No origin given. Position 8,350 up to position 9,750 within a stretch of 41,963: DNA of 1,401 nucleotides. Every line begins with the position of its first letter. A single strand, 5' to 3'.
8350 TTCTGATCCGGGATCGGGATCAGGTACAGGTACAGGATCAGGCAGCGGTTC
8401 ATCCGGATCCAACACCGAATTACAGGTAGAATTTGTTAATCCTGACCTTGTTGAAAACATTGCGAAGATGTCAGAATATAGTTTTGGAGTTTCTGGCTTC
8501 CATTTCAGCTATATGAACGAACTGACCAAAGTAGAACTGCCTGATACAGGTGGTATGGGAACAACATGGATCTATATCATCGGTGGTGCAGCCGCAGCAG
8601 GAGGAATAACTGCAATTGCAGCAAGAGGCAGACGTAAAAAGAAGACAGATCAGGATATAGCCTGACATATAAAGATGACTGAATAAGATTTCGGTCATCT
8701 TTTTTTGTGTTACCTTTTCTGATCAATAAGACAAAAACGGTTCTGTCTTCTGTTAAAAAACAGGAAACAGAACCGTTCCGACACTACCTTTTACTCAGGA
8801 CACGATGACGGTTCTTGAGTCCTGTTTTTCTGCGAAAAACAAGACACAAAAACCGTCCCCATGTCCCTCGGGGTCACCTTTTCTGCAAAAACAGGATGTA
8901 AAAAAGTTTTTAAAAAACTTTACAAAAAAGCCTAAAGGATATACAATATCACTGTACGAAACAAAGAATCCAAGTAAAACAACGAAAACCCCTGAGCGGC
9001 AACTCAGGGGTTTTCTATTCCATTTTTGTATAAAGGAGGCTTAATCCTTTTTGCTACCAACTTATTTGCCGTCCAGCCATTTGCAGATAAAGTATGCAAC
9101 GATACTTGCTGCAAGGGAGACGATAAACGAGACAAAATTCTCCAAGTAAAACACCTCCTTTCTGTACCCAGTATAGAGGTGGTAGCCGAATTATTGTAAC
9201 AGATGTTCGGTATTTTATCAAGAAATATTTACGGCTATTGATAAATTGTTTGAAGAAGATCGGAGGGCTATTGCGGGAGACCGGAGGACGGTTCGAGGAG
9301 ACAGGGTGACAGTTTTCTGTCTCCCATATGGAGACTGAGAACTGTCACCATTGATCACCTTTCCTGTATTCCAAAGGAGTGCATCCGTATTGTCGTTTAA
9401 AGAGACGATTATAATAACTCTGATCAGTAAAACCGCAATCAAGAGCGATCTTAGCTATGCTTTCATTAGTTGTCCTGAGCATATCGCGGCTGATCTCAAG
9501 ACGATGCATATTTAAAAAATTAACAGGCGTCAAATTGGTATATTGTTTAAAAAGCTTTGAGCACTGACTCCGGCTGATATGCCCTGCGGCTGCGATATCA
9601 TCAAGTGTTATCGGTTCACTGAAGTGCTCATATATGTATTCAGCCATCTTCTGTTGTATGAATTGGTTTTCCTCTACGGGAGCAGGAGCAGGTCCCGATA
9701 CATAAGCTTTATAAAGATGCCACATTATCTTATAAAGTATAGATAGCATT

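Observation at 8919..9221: Unannotated par/Fst-like type I toxin-antitoxin module: a 27-aa hydrophobic peptide plus a convergent sRNA that shares a bidirectional terminator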

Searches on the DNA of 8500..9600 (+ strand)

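Call 7: search_rna_families(source=window, start=8500, end=9600, threshold=evalue, max_evalue=10, show_alignments=3)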
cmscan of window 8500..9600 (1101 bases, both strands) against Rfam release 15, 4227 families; matches with E-value up to 10: 34.
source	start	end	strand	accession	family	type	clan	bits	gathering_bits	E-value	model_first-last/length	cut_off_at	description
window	8797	8867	-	RF03940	MIR9563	Gene; miRNA;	-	33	90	0.00034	1-127/127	no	MIR9563 microRNA precursor family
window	8796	8868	-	RF04120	MIR5998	Gene; miRNA;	-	29.8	180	0.00037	1-173/173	no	MIR5998 microRNA precursor family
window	8956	9014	+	RF02844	RefA9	Gene; antisense;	-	26.2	49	0.15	1-64/64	no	Enterococcus sRNA A9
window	8792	8885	+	RF01859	Phe_leader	Cis-reg; leader;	-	24.6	55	0.16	1-125/125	no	Phenylalanine leader peptide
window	8978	9050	-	RF01772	rnk_pseudo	Cis-reg; leader;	-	24.1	55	0.16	1-108/108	no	Pseudomonas rnk leader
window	8638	8705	+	RF02434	SpF39_sRNA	Gene; sRNA;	-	23.3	60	3.1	1-109/109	no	Streptococcus sRNA SpF39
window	8798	8866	-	RF03366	mir-3122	Gene; miRNA;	-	22.6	92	0.25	14-60/73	no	mir-3122 microRNA precursor family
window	8924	9041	-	RF01770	rimP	Cis-reg; leader;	-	22.4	47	0.58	1-102/102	no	Gammaprotebacteria rimP leader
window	8908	9068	+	RF02414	rli60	Gene; sRNA;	-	21.3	60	5.1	1-191/191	no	Listeria sRNA rli60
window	8700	8844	+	RF03532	SQ2397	Cis-reg;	-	21.2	100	0.39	1-243/243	no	Cis-regulator of HTH transcription factor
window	8981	9093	-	RF00514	His_leader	Cis-reg; leader;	-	21.1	49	0.82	1-126/126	no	Histidine operon leader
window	8731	8910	-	RF00515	PyrR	Cis-reg;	-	20.9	54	3.5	1-115/115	no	PyrR binding site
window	8974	9186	-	RF02442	SpF66_sRNA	Gene; sRNA;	-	20.6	42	0.019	1-239/239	no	Streptococcus sRNA SpF66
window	8953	9055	+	RF01770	rimP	Cis-reg; leader;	-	19.7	47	2.2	1-102/102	no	Gammaprotebacteria rimP leader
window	8798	8866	-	RF03237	MIR6425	Gene; miRNA;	-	19.6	142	0.39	1-125/125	no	MIR6425 microRNA precursor family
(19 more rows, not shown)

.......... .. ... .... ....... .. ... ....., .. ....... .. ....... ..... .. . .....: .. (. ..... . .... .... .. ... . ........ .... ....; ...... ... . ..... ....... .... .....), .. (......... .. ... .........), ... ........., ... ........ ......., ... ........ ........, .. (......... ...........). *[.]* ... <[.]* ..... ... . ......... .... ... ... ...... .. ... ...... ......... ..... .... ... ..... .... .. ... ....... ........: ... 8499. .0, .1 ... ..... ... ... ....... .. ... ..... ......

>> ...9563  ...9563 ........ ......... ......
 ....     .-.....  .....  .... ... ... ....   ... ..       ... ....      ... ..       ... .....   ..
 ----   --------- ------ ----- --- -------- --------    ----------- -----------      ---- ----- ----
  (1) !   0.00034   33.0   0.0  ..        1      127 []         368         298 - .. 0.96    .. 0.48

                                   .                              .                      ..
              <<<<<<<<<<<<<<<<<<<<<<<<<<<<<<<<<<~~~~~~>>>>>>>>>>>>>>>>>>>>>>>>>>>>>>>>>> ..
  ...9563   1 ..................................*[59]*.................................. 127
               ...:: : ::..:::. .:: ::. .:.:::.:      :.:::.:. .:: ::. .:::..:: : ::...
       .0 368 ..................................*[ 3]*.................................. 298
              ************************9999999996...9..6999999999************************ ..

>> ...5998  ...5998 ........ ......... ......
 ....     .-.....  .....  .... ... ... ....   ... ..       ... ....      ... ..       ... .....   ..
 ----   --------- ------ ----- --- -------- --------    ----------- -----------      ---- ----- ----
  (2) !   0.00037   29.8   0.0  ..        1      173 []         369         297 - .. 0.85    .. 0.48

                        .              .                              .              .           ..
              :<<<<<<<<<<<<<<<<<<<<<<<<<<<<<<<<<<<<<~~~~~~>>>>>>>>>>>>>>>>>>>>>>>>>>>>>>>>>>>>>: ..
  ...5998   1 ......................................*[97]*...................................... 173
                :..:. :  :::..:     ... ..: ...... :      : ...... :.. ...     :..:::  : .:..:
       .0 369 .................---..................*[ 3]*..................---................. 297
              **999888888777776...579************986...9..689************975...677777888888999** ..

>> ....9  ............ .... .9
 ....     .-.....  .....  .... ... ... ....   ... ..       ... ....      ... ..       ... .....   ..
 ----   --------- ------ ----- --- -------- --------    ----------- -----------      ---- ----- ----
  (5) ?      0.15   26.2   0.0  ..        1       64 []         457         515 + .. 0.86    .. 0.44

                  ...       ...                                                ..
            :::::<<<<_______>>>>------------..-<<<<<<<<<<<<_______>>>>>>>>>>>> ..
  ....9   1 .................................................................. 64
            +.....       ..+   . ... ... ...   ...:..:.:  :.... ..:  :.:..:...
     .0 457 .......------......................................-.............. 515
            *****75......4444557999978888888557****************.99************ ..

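Call 14: search_dna_similar(query=window:8900-9240:+, collection=plasmids, mode=distant, max_evalue=1)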
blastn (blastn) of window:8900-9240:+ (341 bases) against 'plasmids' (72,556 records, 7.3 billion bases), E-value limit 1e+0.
Records with a match: 9; places in all: 9; records where one place covers at least 80% of the query: 0.
Best place of each record, by identity: 90-95% 2; 60-80% 7.
By first word of the organism name: uncultured 2; Enterobacter 2; Waltera 1; Butyricicoccus 1; Clostridium 1; Mediterraneibacter 1; Ligilactobacillus 1.
By predicted mobility (MOB-suite, as given by PLSDB): non-mobilizable 9.
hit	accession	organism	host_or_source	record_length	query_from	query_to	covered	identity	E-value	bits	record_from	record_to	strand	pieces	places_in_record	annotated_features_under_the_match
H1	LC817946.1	Waltera intestinalis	Homo sapiens,Genome Sequencing,feces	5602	86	287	59%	71.8%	3e-14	86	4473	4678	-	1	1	none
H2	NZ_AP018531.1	Butyricicoccus sp. GAM44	Homo sapiens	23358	83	231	44%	71.5%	1e-5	58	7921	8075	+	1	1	none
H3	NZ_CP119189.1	Clostridium perfringens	goat,fecal sample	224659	86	210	37%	72.0%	4e-6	59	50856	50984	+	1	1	none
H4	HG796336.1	uncultured bacterium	-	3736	170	288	35%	72.7%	5e-5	56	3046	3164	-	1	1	none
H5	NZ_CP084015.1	Mediterraneibacter gnavus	Homo sapiens,pure culture,human feces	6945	172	287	34%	72.7%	1e-5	57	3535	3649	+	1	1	none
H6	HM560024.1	uncultured bacterium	-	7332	170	277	32%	70.4%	7e-3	48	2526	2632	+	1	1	none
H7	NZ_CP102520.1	Ligilactobacillus salivarius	Homo sapiens,Cell culture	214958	167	266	29%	70.2%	9e-2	46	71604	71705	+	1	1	none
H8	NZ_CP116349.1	Enterobacter ludwigii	strawberry,pure cluture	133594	189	216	8%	92.9%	3e-1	43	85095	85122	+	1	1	type 4 pilus major pilin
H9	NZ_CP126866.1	Enterobacter hormaechei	Dog,isolated bacterial culture,central ...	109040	189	216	8%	92.9%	3e-1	43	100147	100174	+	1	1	type 4 pilus major pilin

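Call 15: search_dna_similar(query=window:8900-9240:+, collection=phages, mode=distant, max_evalue=1)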
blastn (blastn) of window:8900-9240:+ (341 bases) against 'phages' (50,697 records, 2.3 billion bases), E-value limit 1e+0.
Records with a match: 4; places in all: 4; records where one place covers at least 80% of the query: 0.
Best place of each record, by identity: 90-95% 4.
By first word of the organism name: Listeria 4.
By host as written in the record: Listeria monocytogenes 4.
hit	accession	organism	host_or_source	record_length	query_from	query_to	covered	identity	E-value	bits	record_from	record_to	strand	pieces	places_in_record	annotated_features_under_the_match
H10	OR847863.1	Listeria phage LM 4-11-1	Listeria monocytogenes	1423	45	76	9%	90.6%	3e-1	42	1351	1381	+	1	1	record has no annotation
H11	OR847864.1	Listeria phage LM 4-11-1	Listeria monocytogenes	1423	45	76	9%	90.6%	3e-1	42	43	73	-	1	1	record has no annotation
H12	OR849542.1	Listeria phage LM 4-14-1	Listeria monocytogenes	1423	45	76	9%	90.6%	3e-1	42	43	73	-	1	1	record has no annotation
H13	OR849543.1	Listeria phage LM 4-14-1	Listeria monocytogenes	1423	45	76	9%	90.6%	3e-1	42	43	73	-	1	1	record has no annotation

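Call 17: get_annotated_region(hit=H1, flank=1500)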
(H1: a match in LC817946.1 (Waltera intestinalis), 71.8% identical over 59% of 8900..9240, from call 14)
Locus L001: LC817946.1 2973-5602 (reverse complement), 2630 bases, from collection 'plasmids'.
description: Waltera intestinalis 19YCFAH0.3Co2 plasmid p19YCFAH0.3Co2-2 DNA, complete sequence
organism: Waltera intestinalis (NCBI taxid 2606635)
taxonomy: Bacteria; Bacillota; Clostridia; Lachnospirales; Lachnospiraceae; Waltera; Waltera intestinalis
host: -; source: Homo sapiens,Genome Sequencing,feces; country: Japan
typing (MOB-suite, as given by PLSDB): non-mobilizable
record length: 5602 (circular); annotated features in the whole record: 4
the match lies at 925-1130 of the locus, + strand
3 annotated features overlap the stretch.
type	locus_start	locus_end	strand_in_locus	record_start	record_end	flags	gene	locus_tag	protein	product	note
CDS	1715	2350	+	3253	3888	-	-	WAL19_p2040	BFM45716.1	hypothetical protein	-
CDS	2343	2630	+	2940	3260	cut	-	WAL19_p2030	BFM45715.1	hypothetical protein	-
CDS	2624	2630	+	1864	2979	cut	-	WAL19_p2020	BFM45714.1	hypothetical protein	-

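Call 18: get_annotated_region(hit=H2, flank=1500)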
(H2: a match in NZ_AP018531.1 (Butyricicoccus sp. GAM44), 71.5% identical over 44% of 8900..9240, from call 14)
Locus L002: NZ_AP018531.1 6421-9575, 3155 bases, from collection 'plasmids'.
description: Butyricicoccus sp. GAM44 plasmid pGAM44_1, complete sequence
organism: Butyricicoccus sp. GAM44 (NCBI taxid 2109686)
taxonomy: Bacteria; Bacillota; Clostridia; Eubacteriales; Butyricicoccaceae; Butyricicoccus; Butyricicoccus sp. GAM44
host: -; source: Homo sapiens; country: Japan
typing (MOB-suite, as given by PLSDB): non-mobilizable
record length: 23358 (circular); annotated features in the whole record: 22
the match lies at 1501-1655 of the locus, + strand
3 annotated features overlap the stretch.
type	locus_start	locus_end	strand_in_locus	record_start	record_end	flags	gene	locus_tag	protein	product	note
CDS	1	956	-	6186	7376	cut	-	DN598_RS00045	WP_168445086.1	hypothetical protein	-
CDS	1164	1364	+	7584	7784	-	-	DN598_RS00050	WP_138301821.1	hypothetical protein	-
CDS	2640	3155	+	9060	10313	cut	-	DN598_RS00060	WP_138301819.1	ATP-binding protein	-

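Call 19: get_annotated_region(hit=H3, flank=1500)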
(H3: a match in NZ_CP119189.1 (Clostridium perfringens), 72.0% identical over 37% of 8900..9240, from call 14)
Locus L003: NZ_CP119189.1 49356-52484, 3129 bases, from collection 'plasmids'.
description: Clostridium perfringens strain 21-D-5 plasmid p21-D-5b, complete sequence
organism: Clostridium perfringens (NCBI taxid 1502)
taxonomy: Bacteria; Bacillota; Clostridia; Eubacteriales; Clostridiaceae; Clostridium; Clostridium perfringens
host: -; source: goat,fecal sample; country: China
typing (MOB-suite, as given by PLSDB): non-mobilizable; replicon Inc18
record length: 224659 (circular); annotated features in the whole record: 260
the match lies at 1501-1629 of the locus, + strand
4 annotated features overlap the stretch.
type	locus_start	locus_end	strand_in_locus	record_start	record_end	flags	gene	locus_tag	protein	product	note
CDS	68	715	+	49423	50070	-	-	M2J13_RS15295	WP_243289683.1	hypothetical protein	-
CDS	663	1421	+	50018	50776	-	-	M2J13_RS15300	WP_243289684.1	hypothetical protein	-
CDS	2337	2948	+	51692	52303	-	-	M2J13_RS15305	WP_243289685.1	folate family ECF transporter S component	-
CDS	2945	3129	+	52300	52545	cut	-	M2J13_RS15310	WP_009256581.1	hypothetical protein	-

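Call 20: get_annotated_region(hit=H5, flank=1500)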
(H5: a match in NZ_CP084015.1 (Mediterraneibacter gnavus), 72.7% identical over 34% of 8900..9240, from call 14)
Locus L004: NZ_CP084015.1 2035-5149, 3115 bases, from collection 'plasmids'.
description: Mediterraneibacter gnavus strain NBRC 114413 plasmid unnamed1, complete sequence
organism: Mediterraneibacter gnavus (NCBI taxid 33038)
taxonomy: Bacteria; Bacillota; Clostridia; Lachnospirales; Lachnospiraceae; Mediterraneibacter; Mediterraneibacter gnavus
host: -; source: Homo sapiens,pure culture,human feces; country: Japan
typing (MOB-suite, as given by PLSDB): non-mobilizable
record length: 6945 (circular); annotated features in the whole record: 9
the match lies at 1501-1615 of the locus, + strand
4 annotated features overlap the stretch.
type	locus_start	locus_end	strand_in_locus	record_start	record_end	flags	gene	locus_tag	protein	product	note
CDS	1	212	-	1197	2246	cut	-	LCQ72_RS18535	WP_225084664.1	replication initiation protein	GO:0006270 - DNA replication initiation [Evidence IEA]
CDS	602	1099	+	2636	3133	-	-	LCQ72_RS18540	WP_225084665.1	hypothetical protein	-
CDS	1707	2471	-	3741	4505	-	-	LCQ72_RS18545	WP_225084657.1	DUF6040 family protein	-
CDS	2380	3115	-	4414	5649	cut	mobQ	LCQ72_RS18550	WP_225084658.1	MobQ family relaxase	-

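Call 21: get_annotated_region(hit=H4, flank=1500)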
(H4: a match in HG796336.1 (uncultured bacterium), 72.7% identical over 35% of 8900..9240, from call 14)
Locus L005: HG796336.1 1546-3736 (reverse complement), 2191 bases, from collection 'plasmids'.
description: Uncultured bacterium plasmid pRGI00522
organism: uncultured bacterium (NCBI taxid 77133)
taxonomy: Bacteria; ; ; ; ; ; uncultured bacterium
host: -; source: -; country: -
typing (MOB-suite, as given by PLSDB): non-mobilizable; replicon rep_cluster_1569
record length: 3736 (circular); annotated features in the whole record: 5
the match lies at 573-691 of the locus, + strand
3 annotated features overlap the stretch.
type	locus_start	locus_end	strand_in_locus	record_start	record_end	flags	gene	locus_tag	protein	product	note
CDS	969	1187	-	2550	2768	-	-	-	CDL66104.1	-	-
CDS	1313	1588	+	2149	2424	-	-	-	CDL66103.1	-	-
CDS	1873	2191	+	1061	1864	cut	-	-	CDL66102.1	-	-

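Call 22: get_annotated_region(hit=H6, flank=1500)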
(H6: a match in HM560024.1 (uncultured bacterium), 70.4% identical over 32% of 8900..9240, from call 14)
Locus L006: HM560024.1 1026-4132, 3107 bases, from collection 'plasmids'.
description: Uncultured bacterium plasmid pTRACA41, complete sequence
organism: uncultured bacterium (NCBI taxid 77133)
taxonomy: Bacteria; ; ; ; ; ; uncultured bacterium
host: -; source: -; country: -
typing (MOB-suite, as given by PLSDB): non-mobilizable; replicon rep_cluster_343
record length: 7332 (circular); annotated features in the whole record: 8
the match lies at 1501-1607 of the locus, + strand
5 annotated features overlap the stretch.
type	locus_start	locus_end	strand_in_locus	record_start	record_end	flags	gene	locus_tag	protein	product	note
CDS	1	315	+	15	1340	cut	orf1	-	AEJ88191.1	putative replication protein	-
CDS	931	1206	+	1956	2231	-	orf2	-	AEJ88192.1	hypothetical protein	-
CDS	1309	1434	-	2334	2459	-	orf3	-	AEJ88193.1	hypothetical protein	-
CDS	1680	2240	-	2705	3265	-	orf4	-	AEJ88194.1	hypothetical protein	-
CDS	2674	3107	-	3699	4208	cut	orf5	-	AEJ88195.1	hypothetical protein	-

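Call 23: get_annotated_region(hit=H7, flank=1500)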
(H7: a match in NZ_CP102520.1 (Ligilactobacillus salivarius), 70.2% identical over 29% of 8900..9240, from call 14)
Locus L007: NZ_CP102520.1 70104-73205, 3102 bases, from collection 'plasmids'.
description: Ligilactobacillus salivarius strain SS-258 plasmid p1, complete sequence
organism: Ligilactobacillus salivarius (NCBI taxid 1624)
taxonomy: Bacteria; Bacillota; Bacilli; Lactobacillales; Lactobacillaceae; Ligilactobacillus; Ligilactobacillus salivarius
host: -; source: Homo sapiens,Cell culture; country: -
typing (MOB-suite, as given by PLSDB): non-mobilizable; replicon rep_cluster_1685
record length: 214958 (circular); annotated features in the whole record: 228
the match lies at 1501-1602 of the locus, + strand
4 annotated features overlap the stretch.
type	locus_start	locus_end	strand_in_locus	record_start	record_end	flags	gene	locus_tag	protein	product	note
CDS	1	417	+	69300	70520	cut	-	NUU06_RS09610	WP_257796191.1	transposase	-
CDS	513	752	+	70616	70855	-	-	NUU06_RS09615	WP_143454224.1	hypothetical protein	-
CDS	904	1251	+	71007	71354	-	-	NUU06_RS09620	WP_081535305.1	hypothetical protein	-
CDS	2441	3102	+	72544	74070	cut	-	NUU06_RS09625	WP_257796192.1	ABC transporter permease/substrate-binding protein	-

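Call 46: search_rna_families(sources=[L001, L002, L003, L004, L005, L006, L007, L008, L011, L015, L017, L021, L028, L040, L053], threshold=evalue, max_evalue=0.05)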
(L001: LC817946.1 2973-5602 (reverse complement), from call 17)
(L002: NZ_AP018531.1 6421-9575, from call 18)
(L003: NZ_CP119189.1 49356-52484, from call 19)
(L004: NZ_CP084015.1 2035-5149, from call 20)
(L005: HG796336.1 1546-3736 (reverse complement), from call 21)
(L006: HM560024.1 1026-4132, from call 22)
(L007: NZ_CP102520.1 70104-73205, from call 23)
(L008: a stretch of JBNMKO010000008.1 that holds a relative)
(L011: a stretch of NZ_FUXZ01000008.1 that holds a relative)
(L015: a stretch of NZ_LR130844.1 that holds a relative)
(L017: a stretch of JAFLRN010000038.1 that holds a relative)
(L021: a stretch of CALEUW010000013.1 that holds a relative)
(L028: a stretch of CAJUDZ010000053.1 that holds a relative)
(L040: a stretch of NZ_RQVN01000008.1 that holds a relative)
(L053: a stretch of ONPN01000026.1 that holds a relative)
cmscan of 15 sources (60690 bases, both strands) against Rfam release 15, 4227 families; matches with E-value up to 0.05: 14.
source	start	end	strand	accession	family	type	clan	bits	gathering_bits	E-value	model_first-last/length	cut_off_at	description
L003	2175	2276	+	RF01831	THF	Cis-reg; riboswitch;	-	91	36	4.9e-20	1-99/99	no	THF (Tetrahydrofolate) riboswitch aptamer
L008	2460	2670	+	RF02442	SpF66_sRNA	Gene; sRNA;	-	51.7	42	2.9e-09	1-239/239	no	Streptococcus sRNA SpF66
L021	2467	2676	+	RF02442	SpF66_sRNA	Gene; sRNA;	-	43.8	42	4.2e-07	1-239/239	no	Streptococcus sRNA SpF66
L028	2350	2567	+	RF02442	SpF66_sRNA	Gene; sRNA;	-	43.6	42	5e-07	1-239/239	no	Streptococcus sRNA SpF66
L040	2468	2671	+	RF02442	SpF66_sRNA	Gene; sRNA;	-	41.9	42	1.5e-06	1-239/239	no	Streptococcus sRNA SpF66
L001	913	1130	-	RF02442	SpF66_sRNA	Gene; sRNA;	-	38.6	42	1.1e-05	1-239/239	no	Streptococcus sRNA SpF66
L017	2462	2676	+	RF02442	SpF66_sRNA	Gene; sRNA;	-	38.5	42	1.3e-05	1-239/239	no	Streptococcus sRNA SpF66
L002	1493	1711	-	RF02442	SpF66_sRNA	Gene; sRNA;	-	37.6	42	2.2e-05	1-239/239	no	Streptococcus sRNA SpF66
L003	1488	1705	-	RF02442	SpF66_sRNA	Gene; sRNA;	-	37.4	42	2.5e-05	1-239/239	no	Streptococcus sRNA SpF66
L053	2464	2673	+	RF02442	SpF66_sRNA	Gene; sRNA;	-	36.8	42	3.6e-05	1-239/239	no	Streptococcus sRNA SpF66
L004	1403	1615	-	RF02442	SpF66_sRNA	Gene; sRNA;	-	34.1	42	0.0002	1-239/239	no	Streptococcus sRNA SpF66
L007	1429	1627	-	RF02442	SpF66_sRNA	Gene; sRNA;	-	30.7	42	0.0017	1-239/239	no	Streptococcus sRNA SpF66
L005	479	690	-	RF02442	SpF66_sRNA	Gene; sRNA;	-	26.4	42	0.027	1-239/239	no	Streptococcus sRNA SpF66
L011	2197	2399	+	RF02442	SpF66_sRNA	Gene; sRNA;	-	26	42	0.034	1-239/239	no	Streptococcus sRNA SpF66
